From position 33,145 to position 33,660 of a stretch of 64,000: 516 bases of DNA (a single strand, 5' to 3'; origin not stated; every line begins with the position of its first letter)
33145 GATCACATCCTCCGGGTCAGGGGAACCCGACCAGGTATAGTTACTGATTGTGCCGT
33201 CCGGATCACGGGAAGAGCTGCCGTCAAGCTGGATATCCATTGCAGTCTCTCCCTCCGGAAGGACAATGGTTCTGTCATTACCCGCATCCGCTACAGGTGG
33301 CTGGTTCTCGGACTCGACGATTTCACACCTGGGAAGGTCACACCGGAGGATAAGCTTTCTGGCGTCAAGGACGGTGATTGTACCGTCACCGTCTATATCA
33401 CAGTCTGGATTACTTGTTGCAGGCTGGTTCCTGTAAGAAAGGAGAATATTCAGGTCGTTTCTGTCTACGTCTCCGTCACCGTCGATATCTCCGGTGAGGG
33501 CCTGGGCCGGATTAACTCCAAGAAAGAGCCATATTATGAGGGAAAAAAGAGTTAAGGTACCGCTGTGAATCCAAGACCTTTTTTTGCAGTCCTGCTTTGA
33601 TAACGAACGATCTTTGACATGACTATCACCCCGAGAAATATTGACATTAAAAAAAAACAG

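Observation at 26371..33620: Candidate cohesin-dockerin surface-tethering pair: giant dockerin-bearing propeller protein plus a cohesin-like PEP-CTERM anchor protein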

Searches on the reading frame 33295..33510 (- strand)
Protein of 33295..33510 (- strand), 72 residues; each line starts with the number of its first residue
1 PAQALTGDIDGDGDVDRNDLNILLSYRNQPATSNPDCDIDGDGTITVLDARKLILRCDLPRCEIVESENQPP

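Call 58: predict_structure(alignment_id=A4)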
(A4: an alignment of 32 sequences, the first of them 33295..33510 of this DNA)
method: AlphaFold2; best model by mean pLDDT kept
length: 72 residues; sequences in the alignment: 32
mean_pLDDT: 81.7   pTM: 0.66
mean pLDDT of the five models: 81.7, 79.1, 78.4, 77.9, 77.5
residues with pLDDT >= 90: 26; 70-90: 32; 50-70: 9; < 50: 5
segments of 3 or more residues with pLDDT < 50: 69-71
pLDDT, mean of each block of 10 residues (from residue 1): 72 89 92 90 91 83 61 54
secondary structure, 60 per line:
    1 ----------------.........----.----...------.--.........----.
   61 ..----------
elements in order: H17-25 H47-55

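Call 62: fold_search(model_id=the predicted structure, library=pdb)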
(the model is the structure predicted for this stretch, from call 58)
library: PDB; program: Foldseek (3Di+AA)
matches with E <= 10: 50; with E <= 0.001: 0
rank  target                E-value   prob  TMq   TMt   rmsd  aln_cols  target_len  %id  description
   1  2y3n_B                1.7e-02  1.00  0.65  0.78   1.3        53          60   30  Type II cohesin-dockerin domain from Bacteroides cellolosolvens (released 2012-01-11)
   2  2ozn_B                6.5e-02  1.00  0.65  0.37   1.5        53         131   28  The Cohesin-Dockerin Complex of NagJ and NagH from Clostridium perfringens (released 2008-05-06)
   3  6kge_D                1.0e-01  0.99  0.62  0.72   3.9        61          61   26  Crystal structure of CaDoc0917(R16D)-CaCohA2 complex at pH 5.5 (released 2020-07-08)
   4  2ccl_B                1.1e-01  0.96  0.50  0.56   3.8        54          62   30  THE S45A, T46A MUTANT OF THE TYPE I COHESIN-DOCKERIN COMPLEX FROM THE CELLULOSOME OF CLOSTRIDIUM THERMOCELLUM (released 2007-02-13)
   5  6kgf_D                1.2e-01  0.99  0.61  0.69   4.0        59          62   25  Crystal structure of CaDoc0917(R16D)-CaCohA2 complex at pH 8.2 (released 2020-07-08)
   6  6kg9_MODEL_1_A        1.4e-01  0.98  0.55  0.58   3.1        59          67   25  Solution structure of CaDoc0917 from Clostridium acetobutylicum (released 2020-07-08)
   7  6kge_B                2.1e-01  0.94  0.54  0.63   3.7        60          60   25  Crystal structure of CaDoc0917(R16D)-CaCohA2 complex at pH 5.5 (released 2020-07-08)
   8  2vn6_B                2.3e-01  0.87  0.46  0.51   3.5        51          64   25  The Clostridium cellulolyticum dockerin displays a dual binding mode for its cohesin partner (released 2008-05-13)
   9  4u3s_B                3.0e-01  0.97  0.52  0.26   2.7        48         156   19  Crystal structure of Coh3ScaB-XDoc_M1ScaA complex: A N-terminal interface mutant of type II Cohesin-X-Dockerin complex (released 2015-07-29)
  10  2vn5_B                3.2e-01  0.90  0.49  0.61   3.2        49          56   26  The Clostridium cellulolyticum dockerin displays a dual binding mode for its cohesin partner (released 2008-05-20)
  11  4fl4_G                3.6e-01  0.89  0.48  0.51   4.0        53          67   26  Scaffoldin conformation and dynamics revealed by a ternary complex from the Clostridium thermocellum cellulosome (released 2012-06-27)
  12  4uyq_B                3.6e-01  0.82  0.50  0.50   4.4        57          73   30  High resolution structure of the third cohesin ScaC in complex with the ScaB dockerin with a mutation in the C-termina (released 2015-04-15)
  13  5lxv_B                3.6e-01  0.72  0.51  0.56   7.1        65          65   26  Crystal structure of Ruminococcus flavefaciens scaffoldin C cohesin in complex with a dockerin from an uncharacterized (released 2016-10-19)
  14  5m0y_B                4.4e-01  0.93  0.51  0.25   2.7        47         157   19  Crystal Structure of the CohScaA-XDocCipB type II complex from Clostridium thermocellum at 1.5Angstrom resolution (released 2017-09-06)
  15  1ohz_B                5.3e-01  0.77  0.49  0.61   3.7        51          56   29  Cohesin-Dockerin complex from the cellulosome of Clostridium thermocellum (released 2003-11-20)
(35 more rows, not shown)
